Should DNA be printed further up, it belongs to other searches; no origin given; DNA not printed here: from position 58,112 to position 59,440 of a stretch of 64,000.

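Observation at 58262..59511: AT-rich two-gene insert encoding a PD-(D/E)xK nuclease-like protein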

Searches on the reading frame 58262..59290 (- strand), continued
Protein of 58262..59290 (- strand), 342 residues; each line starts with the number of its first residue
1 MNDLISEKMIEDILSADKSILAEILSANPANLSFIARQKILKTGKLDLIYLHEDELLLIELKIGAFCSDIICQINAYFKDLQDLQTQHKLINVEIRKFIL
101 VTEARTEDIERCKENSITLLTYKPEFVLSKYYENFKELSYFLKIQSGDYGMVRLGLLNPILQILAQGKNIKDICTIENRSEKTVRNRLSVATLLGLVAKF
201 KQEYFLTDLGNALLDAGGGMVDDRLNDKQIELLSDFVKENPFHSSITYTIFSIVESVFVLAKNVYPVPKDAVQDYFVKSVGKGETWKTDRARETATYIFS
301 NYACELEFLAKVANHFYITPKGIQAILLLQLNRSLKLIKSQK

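Call 81: find_encoding_contigs(protein=P0310, flank=7000, max_places=1)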
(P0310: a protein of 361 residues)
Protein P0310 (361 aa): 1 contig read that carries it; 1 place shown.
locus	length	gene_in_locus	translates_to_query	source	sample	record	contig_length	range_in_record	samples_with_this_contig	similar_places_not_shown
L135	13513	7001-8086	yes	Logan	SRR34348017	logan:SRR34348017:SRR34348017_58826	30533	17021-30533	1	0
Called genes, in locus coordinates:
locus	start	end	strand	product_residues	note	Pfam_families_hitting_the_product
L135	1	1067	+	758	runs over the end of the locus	PF13589:HATPase_c_3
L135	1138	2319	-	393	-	-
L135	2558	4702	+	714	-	-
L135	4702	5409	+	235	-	-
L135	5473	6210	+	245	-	-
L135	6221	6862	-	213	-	-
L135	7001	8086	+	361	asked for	-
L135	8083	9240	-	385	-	PF10923:BrxC_BrxD, PF20703:nSTAND1 (faint), PF13401:AAA_22 (faint)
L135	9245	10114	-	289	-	-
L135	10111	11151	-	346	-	PF01702:TGT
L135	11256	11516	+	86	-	-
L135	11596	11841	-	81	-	-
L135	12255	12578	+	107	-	-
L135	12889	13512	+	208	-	?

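Call 83: search_protein_families(library=pfam, proteins=[L001:5805-6008:+, L023:3312-3512:+, L053:1230-1472:+, L008:8769-9512:+, L008:6691-7536:+, L017:6820-7731:+, L031:6273-7697:+, L019:6368-7390:+, L079:1687-2838:+], max_evalue=0.01)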
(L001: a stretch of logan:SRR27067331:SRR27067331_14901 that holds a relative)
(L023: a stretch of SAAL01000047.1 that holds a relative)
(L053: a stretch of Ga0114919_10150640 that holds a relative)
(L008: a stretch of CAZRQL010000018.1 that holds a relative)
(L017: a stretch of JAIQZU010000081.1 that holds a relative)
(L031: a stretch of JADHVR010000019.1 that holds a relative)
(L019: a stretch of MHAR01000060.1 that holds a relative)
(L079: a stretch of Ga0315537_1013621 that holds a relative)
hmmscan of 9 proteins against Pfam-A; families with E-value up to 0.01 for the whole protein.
L001:5805-6008:+ (67 aa): 0 families

L023:3312-3512:+ (66 aa): 1 family
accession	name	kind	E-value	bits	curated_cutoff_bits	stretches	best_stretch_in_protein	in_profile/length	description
PF04448.17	DUF551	-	0.00017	22.8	22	1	2-56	1-67/68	Protein of unknown function (DUF551)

L053:1230-1472:+ (80 aa): 0 families

L008:8769-9512:+ (247 aa): 1 family
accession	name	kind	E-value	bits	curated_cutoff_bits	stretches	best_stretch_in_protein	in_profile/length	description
PF15515.12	MvaI_BcnI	-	4.7e-64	216.9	25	1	2-240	7-227/227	MvaI/BcnI restriction endonuclease family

L008:6691-7536:+ (281 aa): 2 families
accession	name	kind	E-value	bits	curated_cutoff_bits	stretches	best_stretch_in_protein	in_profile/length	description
PF01555.25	N6_N4_Mtase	-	2.4e-40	139.3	26.7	1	29-233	2-218/221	DNA methylase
PF02384.22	N6_Mtase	-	0.0044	16.8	20.4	0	10-43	108-141/311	N-6 DNA Methylase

L017:6820-7731:+ (303 aa): 2 families
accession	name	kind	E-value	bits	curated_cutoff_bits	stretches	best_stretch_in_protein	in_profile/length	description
PF01555.25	N6_N4_Mtase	-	1e-26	94.7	26.7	2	11-130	113-219/221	DNA methylase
PF02086.21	MethyltransfD12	-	0.0092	16.2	22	0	85-175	12-93/253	D12 class N6 adenine-specific DNA methyltransferase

L031:6273-7697:+ (474 aa): 2 families
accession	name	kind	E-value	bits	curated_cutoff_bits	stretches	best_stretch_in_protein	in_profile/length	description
PF01555.25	N6_N4_Mtase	-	9.3e-10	39.3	26.7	1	42-99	159-211/221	DNA methylase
PF01170.24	UPF0020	-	0.0062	16.7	22.3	0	68-89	26-48/197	RMKL-like, methyltransferase domain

L019:6368-7390:+ (340 aa): 1 family
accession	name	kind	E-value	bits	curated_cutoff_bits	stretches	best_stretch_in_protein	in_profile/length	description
PF01555.25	N6_N4_Mtase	-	1.8e-25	90.6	26.7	1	86-313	2-218/221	DNA methylase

L079:1687-2838:+ (383 aa): 2 families
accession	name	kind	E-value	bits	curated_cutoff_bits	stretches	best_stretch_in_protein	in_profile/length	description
PF01555.25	N6_N4_Mtase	-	3e-09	37.6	26.7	1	4-78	138-213/221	DNA methylase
PF01170.24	UPF0020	-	4.3e-08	33.5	22.3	1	47-72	29-54/197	RMKL-like, methyltransferase domain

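Call 98: search_protein_families(library=pfam, alignment_id=A2, max_evalue=0.01)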
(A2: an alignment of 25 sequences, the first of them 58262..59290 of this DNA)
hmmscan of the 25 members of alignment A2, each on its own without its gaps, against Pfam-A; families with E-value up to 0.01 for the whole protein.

A. member 1, window:58262-59290:- (342 aa): 2 families
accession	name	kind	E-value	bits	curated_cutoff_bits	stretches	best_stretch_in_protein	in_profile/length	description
PF14947.12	HTH_45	-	0.0047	17.3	25.5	0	160-215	11-67/77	Winged helix-turn-helix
PF06250.17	YhcG_C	-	0.0081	16.4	32.5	0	21-88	32-105/157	YhcG PDDEXK nuclease domain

B. families by the number of members that match (of 25 scanned): 20 families
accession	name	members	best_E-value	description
PF14947.12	HTH_45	9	6e-07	Winged helix-turn-helix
PF01939.22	NucS_C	6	5e-07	Endonuclease NucS C-terminal domain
PF25213.1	HVO_A0261_N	6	2e-05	HVO_A0261 N-terminal domain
PF01022.26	HTH_5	4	6.5e-06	Bacterial regulatory protein, arsR family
PF12802.13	MarR_2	3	3.9e-05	MarR family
PF08011.17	PDDEXK_9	3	0.00012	PD-(D/E)XK nuclease superfamily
PF09821.14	AAA_assoc_C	3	0.00014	C-terminal AAA-associated domain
PF06250.17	YhcG_C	3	0.0055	YhcG PDDEXK nuclease domain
PF08279.18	HTH_11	2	0.00022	HTH domain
PF14281.12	PDDEXK_4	2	0.00033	PD-(D/E)XK nuclease superfamily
PF14493.12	HTH_40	2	0.00092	Helix-turn-helix domain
PF06969.22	HemN_C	2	0.0012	HemN C-terminal domain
PF14338.12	Mrr_N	2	0.0012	Mrr N-terminal domain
PF09339.16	HTH_IclR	1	1.8e-06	IclR helix-turn-helix domain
PF13412.12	HTH_24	1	8.6e-05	Winged helix-turn-helix DNA-binding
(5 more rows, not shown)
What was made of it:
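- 58883..59290 (-): N-terminal NucS/RecB-like PD-(D/E)xK nuclease domain (residues 1-136); catalytic core motif at 59099-59161. The NucS_C Pfam model hits 6 of 25 relatives (call 98).
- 58673..58831 (-): first winged helix-turn-helix (residues 154-206). HTH_45 hits 9 of 25 relatives (call 98).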
